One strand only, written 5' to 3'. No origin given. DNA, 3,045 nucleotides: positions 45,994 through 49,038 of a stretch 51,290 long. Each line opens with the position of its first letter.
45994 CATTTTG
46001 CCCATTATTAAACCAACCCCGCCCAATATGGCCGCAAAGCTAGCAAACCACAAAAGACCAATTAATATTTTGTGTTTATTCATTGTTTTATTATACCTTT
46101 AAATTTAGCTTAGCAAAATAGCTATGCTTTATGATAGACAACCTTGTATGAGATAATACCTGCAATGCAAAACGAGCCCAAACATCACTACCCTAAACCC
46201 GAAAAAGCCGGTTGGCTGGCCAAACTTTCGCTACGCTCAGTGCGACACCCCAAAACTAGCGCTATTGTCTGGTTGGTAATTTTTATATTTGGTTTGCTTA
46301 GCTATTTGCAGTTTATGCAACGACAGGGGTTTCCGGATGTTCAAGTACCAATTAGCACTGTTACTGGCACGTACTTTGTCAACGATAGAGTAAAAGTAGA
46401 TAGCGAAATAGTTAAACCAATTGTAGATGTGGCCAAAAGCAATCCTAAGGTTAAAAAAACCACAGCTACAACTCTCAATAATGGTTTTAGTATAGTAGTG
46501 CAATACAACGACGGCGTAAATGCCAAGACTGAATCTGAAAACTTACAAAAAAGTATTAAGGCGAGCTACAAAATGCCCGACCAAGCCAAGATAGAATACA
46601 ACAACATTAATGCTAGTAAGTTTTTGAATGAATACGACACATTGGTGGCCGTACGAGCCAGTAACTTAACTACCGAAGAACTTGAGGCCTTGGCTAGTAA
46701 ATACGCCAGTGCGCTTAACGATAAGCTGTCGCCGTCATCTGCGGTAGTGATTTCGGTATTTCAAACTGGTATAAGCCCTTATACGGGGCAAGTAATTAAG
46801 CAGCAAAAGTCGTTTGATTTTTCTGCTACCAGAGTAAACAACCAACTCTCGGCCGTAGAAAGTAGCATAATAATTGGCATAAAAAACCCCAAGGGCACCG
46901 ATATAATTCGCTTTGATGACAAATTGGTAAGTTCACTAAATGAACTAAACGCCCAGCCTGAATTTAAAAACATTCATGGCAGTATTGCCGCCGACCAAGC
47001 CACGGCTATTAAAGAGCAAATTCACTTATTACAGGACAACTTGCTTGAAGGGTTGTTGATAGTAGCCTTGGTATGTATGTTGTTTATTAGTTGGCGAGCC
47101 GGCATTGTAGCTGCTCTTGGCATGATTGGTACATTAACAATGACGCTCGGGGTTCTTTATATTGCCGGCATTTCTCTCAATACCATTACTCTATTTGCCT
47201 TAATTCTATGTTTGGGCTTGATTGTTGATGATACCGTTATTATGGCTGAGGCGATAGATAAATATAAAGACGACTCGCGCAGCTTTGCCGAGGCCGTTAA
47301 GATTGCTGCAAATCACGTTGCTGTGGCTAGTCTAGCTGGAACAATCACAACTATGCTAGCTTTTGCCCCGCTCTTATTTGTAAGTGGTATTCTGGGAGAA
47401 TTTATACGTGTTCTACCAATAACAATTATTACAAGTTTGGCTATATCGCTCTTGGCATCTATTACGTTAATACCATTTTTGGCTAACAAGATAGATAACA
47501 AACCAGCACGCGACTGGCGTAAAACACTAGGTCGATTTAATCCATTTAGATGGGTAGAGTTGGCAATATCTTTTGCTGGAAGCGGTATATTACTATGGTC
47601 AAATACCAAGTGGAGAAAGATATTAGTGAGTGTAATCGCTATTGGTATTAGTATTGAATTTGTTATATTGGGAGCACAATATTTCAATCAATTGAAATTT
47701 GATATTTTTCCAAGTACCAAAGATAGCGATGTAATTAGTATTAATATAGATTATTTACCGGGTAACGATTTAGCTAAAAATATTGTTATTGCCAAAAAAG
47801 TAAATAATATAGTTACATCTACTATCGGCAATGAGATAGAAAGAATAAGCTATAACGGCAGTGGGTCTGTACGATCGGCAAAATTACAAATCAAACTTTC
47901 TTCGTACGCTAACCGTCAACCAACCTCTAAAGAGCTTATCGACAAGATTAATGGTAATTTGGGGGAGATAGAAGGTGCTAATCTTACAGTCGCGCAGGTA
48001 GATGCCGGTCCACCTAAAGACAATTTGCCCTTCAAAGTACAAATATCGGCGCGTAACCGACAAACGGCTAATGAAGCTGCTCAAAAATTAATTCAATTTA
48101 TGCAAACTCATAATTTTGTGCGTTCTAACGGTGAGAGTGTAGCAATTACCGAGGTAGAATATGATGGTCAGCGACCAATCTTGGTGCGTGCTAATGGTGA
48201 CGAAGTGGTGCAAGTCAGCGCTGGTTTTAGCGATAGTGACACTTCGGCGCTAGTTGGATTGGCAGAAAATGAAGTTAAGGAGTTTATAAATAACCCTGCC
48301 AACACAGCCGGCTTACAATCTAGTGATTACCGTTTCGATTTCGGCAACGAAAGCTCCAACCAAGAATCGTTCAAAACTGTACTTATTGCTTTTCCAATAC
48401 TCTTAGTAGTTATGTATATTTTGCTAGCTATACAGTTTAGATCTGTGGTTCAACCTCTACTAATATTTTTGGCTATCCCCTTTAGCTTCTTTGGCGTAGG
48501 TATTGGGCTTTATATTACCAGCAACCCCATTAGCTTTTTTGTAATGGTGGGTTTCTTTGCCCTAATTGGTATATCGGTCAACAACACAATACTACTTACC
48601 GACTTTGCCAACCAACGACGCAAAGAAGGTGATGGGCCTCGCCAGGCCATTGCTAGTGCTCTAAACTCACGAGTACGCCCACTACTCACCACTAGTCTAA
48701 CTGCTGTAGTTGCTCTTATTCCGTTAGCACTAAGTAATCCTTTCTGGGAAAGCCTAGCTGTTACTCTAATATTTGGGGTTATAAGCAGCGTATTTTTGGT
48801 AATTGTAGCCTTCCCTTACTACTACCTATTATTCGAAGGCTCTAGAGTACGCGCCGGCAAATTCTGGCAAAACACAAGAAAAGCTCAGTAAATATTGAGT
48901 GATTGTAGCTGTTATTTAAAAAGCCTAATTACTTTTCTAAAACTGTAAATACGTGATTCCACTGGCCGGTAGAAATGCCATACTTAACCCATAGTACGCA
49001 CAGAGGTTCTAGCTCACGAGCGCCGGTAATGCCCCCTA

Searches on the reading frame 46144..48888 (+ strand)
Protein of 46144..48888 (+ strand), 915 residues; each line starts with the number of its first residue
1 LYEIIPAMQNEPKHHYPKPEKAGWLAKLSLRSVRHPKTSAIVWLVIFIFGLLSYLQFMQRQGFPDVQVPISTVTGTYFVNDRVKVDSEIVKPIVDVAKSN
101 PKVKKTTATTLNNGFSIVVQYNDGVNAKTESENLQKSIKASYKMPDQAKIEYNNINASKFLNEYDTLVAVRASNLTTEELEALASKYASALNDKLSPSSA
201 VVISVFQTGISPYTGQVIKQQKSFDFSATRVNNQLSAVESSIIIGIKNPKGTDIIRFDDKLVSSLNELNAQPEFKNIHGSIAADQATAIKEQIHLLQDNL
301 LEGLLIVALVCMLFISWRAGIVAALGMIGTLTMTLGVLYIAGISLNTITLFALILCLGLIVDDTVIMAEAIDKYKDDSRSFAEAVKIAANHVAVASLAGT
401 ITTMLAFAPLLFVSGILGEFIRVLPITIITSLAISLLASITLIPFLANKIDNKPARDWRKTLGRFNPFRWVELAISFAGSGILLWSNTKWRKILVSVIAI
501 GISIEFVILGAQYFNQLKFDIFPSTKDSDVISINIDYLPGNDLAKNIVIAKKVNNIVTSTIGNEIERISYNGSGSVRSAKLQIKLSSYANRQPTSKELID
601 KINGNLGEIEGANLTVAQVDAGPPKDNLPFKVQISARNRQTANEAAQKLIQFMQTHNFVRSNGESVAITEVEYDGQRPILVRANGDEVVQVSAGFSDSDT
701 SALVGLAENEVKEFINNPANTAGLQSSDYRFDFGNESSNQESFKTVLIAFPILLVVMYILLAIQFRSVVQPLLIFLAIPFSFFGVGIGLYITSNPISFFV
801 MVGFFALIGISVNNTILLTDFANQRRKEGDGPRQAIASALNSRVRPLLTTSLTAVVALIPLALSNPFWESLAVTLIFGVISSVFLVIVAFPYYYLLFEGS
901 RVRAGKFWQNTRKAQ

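Call 74: search_protein_families(library=pfam, proteins=[window:46144-48888:+], max_evalue=0.001)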
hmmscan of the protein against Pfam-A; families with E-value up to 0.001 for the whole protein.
window:46144-48888:+ (915 aa): 3 families
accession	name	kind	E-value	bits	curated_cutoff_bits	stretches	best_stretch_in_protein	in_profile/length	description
PF00873.25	ACR_tran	-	8.8e-85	285.7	28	3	239-657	277-700/1021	AcrB/AcrD/AcrF family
PF02355.23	SecD_SecF_C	-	3.3e-17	62.9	20.5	2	729-884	16-177/189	Protein export membrane protein SecD/SecF, C-terminal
PF03176.21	MMPL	-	4.9e-08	32.7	20.5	1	746-888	145-293/333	MMPL family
